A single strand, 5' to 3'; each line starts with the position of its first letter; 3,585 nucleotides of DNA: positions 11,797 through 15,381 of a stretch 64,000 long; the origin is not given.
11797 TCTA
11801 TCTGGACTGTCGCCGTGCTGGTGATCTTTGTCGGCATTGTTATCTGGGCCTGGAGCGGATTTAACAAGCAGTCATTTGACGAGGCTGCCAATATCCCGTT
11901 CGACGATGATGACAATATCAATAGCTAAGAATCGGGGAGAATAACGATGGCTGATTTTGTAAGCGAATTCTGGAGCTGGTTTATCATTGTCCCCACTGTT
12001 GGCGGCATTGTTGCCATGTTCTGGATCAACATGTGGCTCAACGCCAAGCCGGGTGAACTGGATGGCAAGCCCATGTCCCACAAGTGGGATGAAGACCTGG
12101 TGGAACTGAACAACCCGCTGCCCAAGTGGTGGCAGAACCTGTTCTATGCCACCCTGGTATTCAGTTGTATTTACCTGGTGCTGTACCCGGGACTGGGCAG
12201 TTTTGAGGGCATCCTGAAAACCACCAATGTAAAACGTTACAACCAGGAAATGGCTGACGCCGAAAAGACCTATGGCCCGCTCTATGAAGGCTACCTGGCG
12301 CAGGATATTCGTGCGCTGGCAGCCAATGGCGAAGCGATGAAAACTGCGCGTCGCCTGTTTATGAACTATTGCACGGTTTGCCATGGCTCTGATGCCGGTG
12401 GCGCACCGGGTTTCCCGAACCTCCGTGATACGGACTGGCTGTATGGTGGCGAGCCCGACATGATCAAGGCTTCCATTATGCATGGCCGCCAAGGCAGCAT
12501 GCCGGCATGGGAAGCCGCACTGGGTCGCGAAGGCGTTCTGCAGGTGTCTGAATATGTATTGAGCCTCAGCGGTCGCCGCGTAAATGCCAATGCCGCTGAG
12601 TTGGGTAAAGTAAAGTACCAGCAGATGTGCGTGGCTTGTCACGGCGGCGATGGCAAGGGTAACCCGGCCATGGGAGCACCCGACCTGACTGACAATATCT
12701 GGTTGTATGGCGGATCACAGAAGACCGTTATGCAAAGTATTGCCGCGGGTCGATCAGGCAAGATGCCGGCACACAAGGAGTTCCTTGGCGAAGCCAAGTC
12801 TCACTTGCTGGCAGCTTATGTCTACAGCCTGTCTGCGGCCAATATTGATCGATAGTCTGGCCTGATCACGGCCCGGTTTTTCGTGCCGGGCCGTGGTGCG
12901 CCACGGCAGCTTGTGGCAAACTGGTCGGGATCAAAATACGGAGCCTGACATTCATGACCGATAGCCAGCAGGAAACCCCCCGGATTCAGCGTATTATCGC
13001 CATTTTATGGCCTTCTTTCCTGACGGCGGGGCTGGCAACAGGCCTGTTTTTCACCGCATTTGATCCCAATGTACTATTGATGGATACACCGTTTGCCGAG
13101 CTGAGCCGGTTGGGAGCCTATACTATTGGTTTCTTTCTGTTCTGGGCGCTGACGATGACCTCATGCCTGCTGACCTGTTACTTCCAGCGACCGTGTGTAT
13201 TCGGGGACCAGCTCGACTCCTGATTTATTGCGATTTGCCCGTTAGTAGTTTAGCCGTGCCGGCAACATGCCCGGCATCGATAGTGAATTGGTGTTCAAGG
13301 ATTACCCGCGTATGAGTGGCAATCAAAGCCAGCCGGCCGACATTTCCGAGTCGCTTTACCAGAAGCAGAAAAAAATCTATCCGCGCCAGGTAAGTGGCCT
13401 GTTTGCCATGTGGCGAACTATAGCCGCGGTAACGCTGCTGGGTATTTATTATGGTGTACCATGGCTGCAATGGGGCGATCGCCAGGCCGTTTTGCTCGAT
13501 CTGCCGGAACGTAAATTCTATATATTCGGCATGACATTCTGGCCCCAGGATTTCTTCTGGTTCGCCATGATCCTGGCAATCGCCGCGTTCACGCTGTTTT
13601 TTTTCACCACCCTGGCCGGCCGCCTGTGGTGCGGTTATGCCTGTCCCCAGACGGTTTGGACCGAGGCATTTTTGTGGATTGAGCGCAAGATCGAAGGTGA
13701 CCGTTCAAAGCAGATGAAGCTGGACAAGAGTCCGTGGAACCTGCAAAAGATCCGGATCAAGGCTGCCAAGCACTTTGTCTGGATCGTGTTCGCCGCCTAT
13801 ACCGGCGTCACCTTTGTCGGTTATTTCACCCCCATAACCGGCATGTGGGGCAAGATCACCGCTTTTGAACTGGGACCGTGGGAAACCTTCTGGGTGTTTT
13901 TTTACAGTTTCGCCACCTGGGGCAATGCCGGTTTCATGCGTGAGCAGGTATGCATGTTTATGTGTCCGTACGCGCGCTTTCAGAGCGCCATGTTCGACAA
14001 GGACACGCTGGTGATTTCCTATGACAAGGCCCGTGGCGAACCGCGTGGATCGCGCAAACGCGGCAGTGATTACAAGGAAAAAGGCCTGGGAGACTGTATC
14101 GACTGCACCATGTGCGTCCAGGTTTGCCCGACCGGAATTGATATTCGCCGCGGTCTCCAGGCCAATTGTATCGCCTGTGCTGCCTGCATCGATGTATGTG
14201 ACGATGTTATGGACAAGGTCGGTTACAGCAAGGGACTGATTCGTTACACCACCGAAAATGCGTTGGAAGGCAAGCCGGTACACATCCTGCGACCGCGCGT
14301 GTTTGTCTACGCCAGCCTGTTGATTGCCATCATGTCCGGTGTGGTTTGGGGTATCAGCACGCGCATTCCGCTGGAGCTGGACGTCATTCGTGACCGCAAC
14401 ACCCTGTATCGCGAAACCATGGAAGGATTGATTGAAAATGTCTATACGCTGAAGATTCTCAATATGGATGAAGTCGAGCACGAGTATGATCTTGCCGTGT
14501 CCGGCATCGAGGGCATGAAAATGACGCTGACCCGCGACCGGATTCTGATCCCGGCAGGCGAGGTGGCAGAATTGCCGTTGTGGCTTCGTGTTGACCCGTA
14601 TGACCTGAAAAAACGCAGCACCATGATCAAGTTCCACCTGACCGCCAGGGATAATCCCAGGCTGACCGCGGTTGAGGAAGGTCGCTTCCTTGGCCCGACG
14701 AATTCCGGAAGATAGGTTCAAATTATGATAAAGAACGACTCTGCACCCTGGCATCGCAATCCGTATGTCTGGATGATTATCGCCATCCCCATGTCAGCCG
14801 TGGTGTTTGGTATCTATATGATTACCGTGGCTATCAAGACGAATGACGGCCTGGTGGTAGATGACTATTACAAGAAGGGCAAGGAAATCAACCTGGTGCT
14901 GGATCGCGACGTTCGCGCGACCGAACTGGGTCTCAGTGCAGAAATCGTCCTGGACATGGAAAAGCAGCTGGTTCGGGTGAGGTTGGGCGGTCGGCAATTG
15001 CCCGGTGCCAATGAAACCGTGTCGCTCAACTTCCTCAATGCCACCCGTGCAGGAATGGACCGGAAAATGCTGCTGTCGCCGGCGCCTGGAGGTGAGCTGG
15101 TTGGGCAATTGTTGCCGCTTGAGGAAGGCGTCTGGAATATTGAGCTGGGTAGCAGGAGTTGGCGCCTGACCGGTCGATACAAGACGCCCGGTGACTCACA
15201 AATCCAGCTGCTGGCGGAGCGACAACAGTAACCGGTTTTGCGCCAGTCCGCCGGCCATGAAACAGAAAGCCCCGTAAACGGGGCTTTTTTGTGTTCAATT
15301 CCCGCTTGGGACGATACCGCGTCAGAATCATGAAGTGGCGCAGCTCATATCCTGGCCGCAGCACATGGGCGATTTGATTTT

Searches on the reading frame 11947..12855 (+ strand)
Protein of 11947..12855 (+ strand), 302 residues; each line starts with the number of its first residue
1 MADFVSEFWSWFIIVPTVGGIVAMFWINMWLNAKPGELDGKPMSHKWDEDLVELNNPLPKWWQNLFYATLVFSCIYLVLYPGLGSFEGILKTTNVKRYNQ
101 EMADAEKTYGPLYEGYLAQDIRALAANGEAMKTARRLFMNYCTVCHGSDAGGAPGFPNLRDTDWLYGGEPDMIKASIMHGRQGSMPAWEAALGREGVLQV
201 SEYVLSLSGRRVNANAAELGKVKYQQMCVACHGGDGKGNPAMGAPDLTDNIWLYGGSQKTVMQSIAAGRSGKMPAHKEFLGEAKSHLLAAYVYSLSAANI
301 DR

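Call 36: search_protein_families(library=pfam, proteins=[window:11947-12855:+], max_evalue=0.0001)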
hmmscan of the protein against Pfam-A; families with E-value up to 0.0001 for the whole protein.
window:11947-12855:+ (302 aa): 3 families
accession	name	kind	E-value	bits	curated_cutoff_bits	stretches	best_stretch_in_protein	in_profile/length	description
PF13442.11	Cytochrome_CBB3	-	2e-21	76.5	27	2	130-204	2-68/68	Cytochrome C oxidase, cbb3-type, subunit III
PF14715.11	FixP_N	-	3.9e-20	71.7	24.9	1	41-86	3-47/48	N-terminal domain of cytochrome oxidase-cbb3, FixP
PF00034.26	Cytochrom_C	-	1.2e-13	52.6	21.3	2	218-275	2-60/90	Cytochrome c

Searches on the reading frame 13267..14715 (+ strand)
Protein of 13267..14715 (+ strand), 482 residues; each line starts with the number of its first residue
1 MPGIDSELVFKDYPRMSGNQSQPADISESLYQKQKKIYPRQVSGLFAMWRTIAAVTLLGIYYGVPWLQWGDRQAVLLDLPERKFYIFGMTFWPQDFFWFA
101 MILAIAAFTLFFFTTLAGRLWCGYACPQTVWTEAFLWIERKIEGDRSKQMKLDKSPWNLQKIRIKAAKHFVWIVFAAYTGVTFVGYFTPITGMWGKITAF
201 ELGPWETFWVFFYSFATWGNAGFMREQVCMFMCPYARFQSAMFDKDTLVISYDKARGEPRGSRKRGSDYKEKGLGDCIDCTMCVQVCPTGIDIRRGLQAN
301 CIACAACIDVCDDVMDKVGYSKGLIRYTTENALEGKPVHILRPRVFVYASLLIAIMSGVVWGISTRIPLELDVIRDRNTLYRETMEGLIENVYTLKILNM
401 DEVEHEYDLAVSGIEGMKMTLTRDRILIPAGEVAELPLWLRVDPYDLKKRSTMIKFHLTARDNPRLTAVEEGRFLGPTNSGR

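Call 36: search_protein_families(library=pfam, proteins=[window:13267-14715:+], max_evalue=0.0001)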
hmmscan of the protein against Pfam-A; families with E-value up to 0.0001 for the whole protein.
window:13267-14715:+ (482 aa): 8 families
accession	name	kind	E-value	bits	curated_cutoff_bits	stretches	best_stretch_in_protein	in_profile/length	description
PF13746.11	Fer4_18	-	5e-42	143.1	27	1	224-329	1-113/114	4Fe-4S dicluster domain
PF11614.14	FixG_C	-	3e-31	108.5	25.6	1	360-477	2-119/119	IG-like fold at C-terminal of FixG, putative oxidoreductase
PF12838.12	Fer4_7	-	4.3e-08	34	27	1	229-291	8-52/52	4Fe-4S dicluster domain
PF12801.12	Fer4_5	-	2.4e-07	31.1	22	1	101-142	3-45/48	4Fe-4S binding domain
PF13187.11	Fer4_9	-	1.1e-06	29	27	0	229-290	8-50/52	4Fe-4S dicluster domain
PF13183.11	Fer4_8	-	3.2e-06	28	27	1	228-291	10-68/68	4Fe-4S dicluster domain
PF13534.11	Fer4_17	-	9.9e-06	26.5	22.2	0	228-292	7-61/61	4Fe-4S dicluster domain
PF13237.11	Fer4_10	-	6.5e-05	23.2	25.5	0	228-288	14-53/53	4Fe-4S dicluster domain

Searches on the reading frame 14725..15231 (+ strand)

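Call 36: search_protein_families(library=pfam, proteins=[window:14725-15231:+], max_evalue=0.0001)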
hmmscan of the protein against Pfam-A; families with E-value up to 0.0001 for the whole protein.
window:14725-15231:+ (168 aa): 1 family
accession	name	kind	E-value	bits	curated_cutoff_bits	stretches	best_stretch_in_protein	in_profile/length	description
PF05751.16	FixH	-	5.1e-31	108.1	23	1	15-152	5-149/150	FixH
